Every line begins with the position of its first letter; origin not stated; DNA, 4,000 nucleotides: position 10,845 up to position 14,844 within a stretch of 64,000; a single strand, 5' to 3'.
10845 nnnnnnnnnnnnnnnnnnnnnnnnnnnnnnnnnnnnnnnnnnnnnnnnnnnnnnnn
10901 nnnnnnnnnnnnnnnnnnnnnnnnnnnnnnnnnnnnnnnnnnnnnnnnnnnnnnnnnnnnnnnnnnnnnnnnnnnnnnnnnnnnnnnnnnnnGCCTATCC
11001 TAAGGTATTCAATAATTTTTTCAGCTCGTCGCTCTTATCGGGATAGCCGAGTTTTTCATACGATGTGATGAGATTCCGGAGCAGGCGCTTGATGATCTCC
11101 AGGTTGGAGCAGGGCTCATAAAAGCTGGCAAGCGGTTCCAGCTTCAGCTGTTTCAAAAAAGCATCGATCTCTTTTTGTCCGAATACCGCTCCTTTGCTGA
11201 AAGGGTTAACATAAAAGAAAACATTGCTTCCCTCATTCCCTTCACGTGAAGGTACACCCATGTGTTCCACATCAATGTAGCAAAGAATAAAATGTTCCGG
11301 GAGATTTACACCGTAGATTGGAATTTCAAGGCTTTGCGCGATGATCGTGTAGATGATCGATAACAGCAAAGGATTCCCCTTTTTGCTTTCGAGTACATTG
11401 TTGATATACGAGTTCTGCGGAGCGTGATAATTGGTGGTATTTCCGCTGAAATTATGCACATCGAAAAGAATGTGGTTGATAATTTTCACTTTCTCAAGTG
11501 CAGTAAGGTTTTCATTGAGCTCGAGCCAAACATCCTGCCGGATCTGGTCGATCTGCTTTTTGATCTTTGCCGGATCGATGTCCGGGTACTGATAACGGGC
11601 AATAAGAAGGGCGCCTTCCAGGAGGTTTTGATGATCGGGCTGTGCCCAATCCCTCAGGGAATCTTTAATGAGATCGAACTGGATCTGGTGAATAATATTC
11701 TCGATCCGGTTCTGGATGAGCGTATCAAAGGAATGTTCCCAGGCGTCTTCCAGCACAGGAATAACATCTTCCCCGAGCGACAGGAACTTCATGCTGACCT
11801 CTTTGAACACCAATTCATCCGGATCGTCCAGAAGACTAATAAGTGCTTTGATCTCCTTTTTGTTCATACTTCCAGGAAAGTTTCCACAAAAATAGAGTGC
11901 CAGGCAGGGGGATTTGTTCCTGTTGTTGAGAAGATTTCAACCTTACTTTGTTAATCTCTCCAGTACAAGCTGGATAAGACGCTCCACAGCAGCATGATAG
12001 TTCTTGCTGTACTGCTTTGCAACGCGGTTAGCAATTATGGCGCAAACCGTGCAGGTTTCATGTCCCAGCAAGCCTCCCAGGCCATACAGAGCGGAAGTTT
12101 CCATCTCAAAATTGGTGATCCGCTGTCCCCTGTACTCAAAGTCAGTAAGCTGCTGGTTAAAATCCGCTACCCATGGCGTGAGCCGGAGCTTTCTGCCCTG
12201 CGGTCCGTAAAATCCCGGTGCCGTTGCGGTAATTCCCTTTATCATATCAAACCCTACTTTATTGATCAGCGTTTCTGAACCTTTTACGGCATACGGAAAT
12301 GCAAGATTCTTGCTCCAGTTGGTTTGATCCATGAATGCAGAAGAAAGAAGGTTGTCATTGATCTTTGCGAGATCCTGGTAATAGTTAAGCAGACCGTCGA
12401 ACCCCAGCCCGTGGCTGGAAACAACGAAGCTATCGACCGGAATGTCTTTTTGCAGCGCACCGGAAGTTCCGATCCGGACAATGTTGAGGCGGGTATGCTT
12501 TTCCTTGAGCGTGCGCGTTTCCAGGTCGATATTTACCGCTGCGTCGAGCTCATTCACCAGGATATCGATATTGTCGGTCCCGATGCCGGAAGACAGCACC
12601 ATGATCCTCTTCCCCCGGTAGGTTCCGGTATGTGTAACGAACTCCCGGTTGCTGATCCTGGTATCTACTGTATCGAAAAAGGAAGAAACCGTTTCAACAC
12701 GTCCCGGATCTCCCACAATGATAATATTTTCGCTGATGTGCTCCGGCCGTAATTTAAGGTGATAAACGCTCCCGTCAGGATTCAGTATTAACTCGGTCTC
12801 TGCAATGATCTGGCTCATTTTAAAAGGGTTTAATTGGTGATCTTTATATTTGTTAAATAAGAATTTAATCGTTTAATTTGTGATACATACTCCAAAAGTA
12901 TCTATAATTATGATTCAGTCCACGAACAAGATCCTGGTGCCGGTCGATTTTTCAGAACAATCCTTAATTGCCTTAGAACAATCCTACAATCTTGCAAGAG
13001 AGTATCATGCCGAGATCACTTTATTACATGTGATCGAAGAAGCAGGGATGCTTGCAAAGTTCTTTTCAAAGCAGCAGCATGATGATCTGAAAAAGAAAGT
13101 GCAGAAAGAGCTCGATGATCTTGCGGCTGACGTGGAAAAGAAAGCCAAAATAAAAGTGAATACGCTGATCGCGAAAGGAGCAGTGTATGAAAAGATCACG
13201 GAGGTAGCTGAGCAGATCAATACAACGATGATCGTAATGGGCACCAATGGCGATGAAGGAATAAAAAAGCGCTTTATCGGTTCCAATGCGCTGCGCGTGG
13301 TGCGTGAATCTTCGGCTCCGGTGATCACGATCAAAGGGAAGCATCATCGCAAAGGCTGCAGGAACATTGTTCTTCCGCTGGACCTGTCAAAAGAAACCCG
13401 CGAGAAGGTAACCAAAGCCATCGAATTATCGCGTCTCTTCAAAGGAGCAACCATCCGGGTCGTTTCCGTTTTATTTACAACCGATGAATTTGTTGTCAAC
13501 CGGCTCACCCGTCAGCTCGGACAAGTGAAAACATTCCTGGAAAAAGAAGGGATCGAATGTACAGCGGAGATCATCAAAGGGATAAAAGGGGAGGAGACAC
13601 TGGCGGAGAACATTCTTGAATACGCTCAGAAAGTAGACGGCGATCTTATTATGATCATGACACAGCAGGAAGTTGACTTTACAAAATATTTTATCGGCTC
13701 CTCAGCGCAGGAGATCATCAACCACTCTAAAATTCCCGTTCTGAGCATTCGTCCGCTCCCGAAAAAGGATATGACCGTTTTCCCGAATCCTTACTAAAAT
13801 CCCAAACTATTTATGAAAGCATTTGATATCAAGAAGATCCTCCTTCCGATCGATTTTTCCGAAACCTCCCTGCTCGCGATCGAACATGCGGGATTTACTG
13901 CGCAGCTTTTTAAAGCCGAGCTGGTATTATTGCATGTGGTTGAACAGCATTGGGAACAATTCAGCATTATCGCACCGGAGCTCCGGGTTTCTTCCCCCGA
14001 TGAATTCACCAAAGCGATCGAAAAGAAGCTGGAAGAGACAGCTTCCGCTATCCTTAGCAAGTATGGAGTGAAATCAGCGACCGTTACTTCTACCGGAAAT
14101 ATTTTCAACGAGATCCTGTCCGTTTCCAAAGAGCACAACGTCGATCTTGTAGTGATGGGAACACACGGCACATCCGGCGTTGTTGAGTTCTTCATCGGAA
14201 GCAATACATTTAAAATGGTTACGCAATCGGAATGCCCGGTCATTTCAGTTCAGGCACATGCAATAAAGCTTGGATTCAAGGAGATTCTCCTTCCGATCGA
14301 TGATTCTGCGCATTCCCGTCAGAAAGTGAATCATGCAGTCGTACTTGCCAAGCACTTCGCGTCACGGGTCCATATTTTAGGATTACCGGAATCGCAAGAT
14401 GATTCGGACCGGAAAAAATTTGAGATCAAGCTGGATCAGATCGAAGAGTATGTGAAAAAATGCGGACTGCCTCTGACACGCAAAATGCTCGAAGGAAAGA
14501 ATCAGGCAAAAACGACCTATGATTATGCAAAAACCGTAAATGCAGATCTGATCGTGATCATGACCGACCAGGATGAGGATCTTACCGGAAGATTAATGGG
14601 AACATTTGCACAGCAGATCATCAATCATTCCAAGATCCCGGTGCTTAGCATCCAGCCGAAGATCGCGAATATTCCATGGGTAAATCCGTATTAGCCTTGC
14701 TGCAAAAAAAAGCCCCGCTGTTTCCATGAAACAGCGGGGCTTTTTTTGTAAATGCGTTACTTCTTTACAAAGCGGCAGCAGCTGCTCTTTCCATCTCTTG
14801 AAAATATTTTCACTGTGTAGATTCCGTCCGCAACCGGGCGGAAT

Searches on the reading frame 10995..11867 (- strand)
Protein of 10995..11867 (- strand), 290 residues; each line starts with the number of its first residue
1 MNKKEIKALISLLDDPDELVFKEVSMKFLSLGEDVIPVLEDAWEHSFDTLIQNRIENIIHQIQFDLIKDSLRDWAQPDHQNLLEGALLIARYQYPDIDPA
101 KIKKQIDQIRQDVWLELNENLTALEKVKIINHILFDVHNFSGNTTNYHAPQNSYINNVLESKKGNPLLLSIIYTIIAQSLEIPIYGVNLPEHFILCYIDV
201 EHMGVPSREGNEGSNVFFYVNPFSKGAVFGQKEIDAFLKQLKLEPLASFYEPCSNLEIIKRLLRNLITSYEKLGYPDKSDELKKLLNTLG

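Call 70: search_protein_families(library=pfam, proteins=[window:10995-11867:-], max_evalue=0.0001)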
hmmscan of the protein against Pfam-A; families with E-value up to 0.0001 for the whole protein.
window:10995-11867:- (290 aa): 1 family
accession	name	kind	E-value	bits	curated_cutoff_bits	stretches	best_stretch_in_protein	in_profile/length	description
PF13369.12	Transglut_core2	-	6.2e-42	143.1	23.5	1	101-264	2-155/155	Transglutaminase-like superfamily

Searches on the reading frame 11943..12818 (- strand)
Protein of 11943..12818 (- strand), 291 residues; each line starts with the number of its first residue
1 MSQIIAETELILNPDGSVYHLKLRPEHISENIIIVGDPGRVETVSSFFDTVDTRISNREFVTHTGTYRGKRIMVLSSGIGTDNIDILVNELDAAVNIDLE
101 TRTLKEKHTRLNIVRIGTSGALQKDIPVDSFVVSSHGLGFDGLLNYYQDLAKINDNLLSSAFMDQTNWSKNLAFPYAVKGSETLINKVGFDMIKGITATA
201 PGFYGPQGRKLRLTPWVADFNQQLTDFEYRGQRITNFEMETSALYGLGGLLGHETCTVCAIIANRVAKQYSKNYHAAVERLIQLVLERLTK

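Call 70: search_protein_families(library=pfam, proteins=[window:11943-12818:-], max_evalue=0.0001)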
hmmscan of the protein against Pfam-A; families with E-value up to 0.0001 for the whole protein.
window:11943-12818:- (291 aa): 1 family
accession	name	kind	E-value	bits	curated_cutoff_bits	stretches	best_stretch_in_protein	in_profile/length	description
PF01048.26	PNP_UDP_1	-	1.3e-22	80.8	25.1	1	32-287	3-230/233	Phosphorylase superfamily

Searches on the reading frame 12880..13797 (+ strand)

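Call 70: search_protein_families(library=pfam, proteins=[window:12880-13797:+], max_evalue=0.0001)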
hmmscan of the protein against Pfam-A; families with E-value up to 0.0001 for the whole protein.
window:12880-13797:+ (305 aa): 1 family
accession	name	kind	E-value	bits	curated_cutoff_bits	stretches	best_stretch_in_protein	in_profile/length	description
PF00582.32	Usp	-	1.3e-43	149.3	24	2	16-152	3-141/141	Universal stress protein family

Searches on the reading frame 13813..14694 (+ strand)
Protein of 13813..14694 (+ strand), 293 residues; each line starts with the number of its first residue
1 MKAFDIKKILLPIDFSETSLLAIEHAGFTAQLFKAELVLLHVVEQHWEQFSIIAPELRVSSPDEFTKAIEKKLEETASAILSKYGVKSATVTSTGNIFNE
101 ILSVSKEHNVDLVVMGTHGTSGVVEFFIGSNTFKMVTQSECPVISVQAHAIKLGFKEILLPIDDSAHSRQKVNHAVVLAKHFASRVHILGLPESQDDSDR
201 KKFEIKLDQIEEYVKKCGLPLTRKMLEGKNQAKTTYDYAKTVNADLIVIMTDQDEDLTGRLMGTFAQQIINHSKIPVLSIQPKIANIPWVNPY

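Call 70: search_protein_families(library=pfam, proteins=[window:13813-14694:+], max_evalue=0.0001)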
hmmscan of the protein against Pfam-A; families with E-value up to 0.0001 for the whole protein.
window:13813-14694:+ (293 aa): 1 family
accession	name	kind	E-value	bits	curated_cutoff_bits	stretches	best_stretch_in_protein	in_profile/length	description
PF00582.32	Usp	-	6.7e-43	147.1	24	2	6-146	2-140/141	Universal stress protein family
